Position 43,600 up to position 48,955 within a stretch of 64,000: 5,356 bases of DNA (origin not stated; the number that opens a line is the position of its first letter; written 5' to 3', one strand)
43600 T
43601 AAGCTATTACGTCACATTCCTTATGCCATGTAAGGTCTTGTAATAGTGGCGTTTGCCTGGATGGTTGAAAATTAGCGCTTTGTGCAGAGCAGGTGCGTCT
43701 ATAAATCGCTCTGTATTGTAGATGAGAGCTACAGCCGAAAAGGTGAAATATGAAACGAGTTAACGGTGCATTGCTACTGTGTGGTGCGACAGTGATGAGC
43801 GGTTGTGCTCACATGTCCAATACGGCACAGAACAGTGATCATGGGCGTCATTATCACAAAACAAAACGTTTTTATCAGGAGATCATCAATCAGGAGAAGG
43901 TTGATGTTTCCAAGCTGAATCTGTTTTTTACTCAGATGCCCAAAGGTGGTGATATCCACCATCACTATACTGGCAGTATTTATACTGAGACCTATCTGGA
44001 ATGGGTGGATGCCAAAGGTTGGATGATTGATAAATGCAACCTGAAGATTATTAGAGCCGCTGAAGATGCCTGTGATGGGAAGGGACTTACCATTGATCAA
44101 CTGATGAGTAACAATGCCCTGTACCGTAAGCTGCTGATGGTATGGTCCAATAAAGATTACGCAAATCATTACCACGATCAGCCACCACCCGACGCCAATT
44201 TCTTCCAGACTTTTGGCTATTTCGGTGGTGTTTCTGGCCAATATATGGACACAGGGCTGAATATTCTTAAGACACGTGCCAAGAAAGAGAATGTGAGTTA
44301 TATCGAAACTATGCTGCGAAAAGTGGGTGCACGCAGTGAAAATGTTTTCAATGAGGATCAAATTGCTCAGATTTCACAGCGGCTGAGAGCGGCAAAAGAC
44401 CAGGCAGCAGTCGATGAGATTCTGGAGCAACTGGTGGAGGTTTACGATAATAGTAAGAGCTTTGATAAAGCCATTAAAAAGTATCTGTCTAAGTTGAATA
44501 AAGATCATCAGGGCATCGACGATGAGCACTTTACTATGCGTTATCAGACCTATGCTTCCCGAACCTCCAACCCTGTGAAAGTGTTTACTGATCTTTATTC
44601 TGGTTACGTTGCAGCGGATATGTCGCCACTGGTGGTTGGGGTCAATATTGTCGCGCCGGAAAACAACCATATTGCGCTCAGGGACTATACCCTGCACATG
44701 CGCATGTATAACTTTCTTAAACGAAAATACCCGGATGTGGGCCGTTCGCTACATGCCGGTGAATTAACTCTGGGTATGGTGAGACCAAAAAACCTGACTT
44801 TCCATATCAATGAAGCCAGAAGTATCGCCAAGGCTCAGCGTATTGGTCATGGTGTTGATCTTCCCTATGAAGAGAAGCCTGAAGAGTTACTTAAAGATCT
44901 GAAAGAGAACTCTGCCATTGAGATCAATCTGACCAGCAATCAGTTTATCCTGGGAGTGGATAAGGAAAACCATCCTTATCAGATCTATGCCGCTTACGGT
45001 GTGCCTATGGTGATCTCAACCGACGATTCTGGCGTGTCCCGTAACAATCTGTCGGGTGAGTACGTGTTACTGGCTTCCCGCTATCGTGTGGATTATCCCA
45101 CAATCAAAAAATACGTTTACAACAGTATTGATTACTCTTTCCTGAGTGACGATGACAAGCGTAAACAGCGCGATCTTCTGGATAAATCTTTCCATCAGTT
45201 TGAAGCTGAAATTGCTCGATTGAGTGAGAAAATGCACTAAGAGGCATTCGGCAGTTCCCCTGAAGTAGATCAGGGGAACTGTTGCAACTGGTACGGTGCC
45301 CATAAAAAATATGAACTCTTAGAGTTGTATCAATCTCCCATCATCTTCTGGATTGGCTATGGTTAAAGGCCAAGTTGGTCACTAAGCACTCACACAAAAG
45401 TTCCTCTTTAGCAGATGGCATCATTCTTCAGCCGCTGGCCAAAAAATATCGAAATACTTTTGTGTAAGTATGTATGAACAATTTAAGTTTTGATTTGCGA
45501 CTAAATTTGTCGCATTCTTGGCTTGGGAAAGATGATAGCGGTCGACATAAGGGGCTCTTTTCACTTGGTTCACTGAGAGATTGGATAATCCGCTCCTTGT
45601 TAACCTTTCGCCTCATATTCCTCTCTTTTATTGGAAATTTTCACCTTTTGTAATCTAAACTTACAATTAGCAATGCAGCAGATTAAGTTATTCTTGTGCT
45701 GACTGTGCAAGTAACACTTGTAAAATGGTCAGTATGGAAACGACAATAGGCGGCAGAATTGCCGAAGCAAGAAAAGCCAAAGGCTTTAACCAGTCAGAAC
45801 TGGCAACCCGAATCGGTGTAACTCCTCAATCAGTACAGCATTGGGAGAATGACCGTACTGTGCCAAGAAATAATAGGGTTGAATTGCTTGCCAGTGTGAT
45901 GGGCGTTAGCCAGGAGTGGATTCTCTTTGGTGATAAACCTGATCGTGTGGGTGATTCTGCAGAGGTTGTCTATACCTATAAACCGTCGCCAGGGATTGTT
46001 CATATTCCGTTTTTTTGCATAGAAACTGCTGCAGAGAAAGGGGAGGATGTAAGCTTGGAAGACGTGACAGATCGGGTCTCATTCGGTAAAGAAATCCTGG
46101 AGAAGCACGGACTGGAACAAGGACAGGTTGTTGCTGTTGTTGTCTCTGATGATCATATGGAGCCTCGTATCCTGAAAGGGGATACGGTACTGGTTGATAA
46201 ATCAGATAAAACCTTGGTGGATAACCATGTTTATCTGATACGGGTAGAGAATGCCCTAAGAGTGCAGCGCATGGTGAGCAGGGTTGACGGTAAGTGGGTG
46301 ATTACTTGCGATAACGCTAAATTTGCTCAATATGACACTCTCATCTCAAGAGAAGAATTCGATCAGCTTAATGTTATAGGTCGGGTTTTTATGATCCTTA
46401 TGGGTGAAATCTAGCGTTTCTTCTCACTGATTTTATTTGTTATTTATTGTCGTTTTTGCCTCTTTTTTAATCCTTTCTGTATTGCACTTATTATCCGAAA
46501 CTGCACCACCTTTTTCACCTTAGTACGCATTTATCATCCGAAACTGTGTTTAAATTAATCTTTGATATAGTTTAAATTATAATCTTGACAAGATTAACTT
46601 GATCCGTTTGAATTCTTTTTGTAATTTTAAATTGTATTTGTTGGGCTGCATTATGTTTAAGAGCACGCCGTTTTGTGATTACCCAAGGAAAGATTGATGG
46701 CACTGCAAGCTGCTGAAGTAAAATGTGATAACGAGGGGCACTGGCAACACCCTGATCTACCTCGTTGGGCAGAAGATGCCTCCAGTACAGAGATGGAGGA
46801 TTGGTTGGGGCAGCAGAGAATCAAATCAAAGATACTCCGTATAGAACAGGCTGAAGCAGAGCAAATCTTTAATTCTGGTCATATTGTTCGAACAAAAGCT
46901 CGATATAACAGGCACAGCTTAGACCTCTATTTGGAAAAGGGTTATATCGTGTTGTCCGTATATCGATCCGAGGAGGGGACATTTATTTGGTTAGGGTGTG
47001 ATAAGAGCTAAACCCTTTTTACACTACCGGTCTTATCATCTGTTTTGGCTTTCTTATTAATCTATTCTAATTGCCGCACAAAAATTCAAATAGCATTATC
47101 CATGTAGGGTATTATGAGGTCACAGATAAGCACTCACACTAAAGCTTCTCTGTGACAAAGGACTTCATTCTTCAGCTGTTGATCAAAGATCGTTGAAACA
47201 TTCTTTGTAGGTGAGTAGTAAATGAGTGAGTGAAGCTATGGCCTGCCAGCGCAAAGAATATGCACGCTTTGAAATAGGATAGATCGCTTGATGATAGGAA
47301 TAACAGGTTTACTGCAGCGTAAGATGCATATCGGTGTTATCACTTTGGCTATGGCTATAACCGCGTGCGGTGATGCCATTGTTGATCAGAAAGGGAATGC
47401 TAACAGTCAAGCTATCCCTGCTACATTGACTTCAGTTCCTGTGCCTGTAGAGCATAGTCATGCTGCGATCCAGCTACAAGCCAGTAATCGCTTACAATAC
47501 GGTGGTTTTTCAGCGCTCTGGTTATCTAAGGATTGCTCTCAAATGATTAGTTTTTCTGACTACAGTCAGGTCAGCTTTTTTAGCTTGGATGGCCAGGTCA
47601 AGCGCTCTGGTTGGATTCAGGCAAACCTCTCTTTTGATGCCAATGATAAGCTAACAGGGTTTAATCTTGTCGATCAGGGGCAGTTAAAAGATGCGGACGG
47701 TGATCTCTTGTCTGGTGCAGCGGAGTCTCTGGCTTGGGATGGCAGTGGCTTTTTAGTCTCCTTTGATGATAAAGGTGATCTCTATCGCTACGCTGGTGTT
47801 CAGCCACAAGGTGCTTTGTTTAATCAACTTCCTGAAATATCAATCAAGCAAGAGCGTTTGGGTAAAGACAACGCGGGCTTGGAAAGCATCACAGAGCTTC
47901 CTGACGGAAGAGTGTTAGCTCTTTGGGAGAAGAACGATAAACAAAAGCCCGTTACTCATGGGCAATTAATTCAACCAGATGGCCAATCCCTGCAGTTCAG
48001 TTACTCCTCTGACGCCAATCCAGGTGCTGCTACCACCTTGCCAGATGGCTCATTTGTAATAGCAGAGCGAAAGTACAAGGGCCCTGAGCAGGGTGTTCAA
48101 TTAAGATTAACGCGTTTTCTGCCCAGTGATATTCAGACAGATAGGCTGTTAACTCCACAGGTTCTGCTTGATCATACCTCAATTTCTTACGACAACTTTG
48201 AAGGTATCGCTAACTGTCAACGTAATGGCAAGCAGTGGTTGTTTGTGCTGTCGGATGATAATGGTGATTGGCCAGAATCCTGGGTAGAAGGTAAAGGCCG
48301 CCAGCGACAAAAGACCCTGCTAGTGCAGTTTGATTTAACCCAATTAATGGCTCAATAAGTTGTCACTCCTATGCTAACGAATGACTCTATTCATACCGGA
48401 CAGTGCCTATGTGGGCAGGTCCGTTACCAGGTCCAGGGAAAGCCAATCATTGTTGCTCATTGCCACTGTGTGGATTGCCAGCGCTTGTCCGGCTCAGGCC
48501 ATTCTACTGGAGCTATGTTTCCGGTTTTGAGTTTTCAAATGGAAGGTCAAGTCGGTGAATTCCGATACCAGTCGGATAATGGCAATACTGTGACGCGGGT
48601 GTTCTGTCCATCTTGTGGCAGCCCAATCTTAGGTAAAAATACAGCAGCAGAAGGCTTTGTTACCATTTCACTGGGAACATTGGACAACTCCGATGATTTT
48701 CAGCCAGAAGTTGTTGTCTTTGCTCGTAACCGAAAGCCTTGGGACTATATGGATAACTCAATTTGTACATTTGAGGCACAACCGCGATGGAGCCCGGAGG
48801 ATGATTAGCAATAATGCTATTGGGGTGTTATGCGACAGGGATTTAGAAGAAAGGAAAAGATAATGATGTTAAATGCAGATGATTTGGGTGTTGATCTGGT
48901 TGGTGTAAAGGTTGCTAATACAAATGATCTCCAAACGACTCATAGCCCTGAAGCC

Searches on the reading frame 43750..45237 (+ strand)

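Call 16: search_protein_families(library=pfam, proteins=[window:43750-45237:+], max_evalue=0.001)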
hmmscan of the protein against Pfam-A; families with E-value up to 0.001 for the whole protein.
window:43750-45237:+ (496 aa): 1 family
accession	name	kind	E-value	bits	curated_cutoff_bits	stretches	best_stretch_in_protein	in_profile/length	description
PF00962.28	A_deaminase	-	2.5e-16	60.1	27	1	296-479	158-329/330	Adenosine deaminase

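Call 61: search_protein_families(library=padloc, proteins=[window:43750-45237:+], max_evalue=0.001)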
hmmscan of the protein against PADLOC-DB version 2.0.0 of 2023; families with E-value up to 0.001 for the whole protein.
window:43750-45237:+ (496 aa): 1 family
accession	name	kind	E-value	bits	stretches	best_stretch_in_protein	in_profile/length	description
PDLC01908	CARF5--CARF_ADA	-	6.7e-12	43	1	361-480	470-596/605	-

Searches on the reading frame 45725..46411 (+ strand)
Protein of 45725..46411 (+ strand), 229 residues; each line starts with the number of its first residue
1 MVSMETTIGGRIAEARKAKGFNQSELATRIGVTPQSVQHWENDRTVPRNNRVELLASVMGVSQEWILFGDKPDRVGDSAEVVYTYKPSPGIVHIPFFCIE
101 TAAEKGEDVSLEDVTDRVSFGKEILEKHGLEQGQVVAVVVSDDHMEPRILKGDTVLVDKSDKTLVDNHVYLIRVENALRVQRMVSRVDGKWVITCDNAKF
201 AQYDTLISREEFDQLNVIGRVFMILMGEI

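Call 16: search_protein_families(library=pfam, proteins=[window:45725-46411:+], max_evalue=0.001)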
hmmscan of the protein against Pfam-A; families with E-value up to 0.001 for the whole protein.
window:45725-46411:+ (229 aa): 5 families
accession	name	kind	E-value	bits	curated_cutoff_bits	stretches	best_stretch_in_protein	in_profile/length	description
PF01381.28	HTH_3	-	5.3e-14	52.4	23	1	12-64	1-53/55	Helix-turn-helix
PF00717.28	Peptidase_S24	-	1.4e-11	44.5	23.3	1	111-222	15-116/116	Peptidase S24-like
PF13560.12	HTH_31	-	1.9e-10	41.3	27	1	8-64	2-59/64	Helix-turn-helix domain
PF12844.13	HTH_19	-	1.5e-08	34.9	30.2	1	9-67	1-59/64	Helix-turn-helix domain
PF07022.19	Phage_CI_repr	-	0.00016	22.4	22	1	12-72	3-63/65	Bacteriophage CI repressor helix-turn-helix domain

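Call 61: search_protein_families(library=padloc, proteins=[window:45725-46411:+], max_evalue=0.001)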
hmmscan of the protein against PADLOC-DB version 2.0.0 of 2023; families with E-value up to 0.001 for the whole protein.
window:45725-46411:+ (229 aa): 15 families
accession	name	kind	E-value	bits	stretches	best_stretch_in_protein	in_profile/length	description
PDLC03949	RmrA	-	1.4e-09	35.3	1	11-74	6-68/363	-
PDLC03951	RmrA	-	9.7e-09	32.7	1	9-67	10-68/400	-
PDLC04142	capH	-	4.5e-08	32.1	1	3-115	2-88/103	capH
PDLC03952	RmrA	-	4.7e-08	30.3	1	6-66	21-81/395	-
PDLC03956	RmrA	-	4.8e-08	30.5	1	5-67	6-69/399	-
PDLC03954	RmrA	-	2.2e-07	28.2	1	9-71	12-74/380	-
PDLC03948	RmrA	-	4e-07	27.3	1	5-67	6-68/397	-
PDLC03947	RmrA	-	8.9e-07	26.1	1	4-60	8-64/383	-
PDLC03944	RmrA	-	2.1e-06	25.1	1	8-66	7-65/384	-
PDLC03945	RmrA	-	3.1e-06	24.6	1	8-71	3-66/394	-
PDLC03955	RmrA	-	3.6e-06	24.5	1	11-69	24-82/371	-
PDLC02926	HTH_VI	-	6.4e-06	24.3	1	8-70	2-64/92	-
PDLC04760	PDC-M64C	-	0.00032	19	0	2-40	21-59/93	-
PDLC03946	RmrA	-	0.00041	17.2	1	11-72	6-66/357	-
PDLC04775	PDC-M69A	-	0.00052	18.5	0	6-67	6-67/113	-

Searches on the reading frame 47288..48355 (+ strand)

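Call 16: search_protein_families(library=pfam, proteins=[window:47288-48355:+], max_evalue=0.001)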
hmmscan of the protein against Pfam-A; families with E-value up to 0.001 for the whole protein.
window:47288-48355:+ (356 aa): 1 family
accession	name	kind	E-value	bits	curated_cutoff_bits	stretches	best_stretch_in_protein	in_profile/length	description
PF13449.12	Phytase-like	-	1.1e-21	78.4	27.6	1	71-326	3-284/284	Esterase-like activity of phytase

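Call 61: search_protein_families(library=padloc, proteins=[window:47288-48355:+], max_evalue=0.001)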
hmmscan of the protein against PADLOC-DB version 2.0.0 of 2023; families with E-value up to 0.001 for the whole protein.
window:47288-48355:+ (356 aa): 0 families

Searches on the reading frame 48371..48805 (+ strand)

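Call 16: search_protein_families(library=pfam, proteins=[window:48371-48805:+], max_evalue=0.001)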
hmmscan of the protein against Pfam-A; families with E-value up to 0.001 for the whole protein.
window:48371-48805:+ (145 aa): 1 family
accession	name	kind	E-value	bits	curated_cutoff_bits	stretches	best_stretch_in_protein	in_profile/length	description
PF04828.22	GFA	-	3.5e-33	114.5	24.3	1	8-119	2-114/115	Glutathione-dependent formaldehyde-activating enzyme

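Call 61: search_protein_families(library=padloc, proteins=[window:48371-48805:+], max_evalue=0.001)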
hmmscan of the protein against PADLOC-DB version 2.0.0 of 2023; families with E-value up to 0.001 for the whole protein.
window:48371-48805:+ (145 aa): 0 families
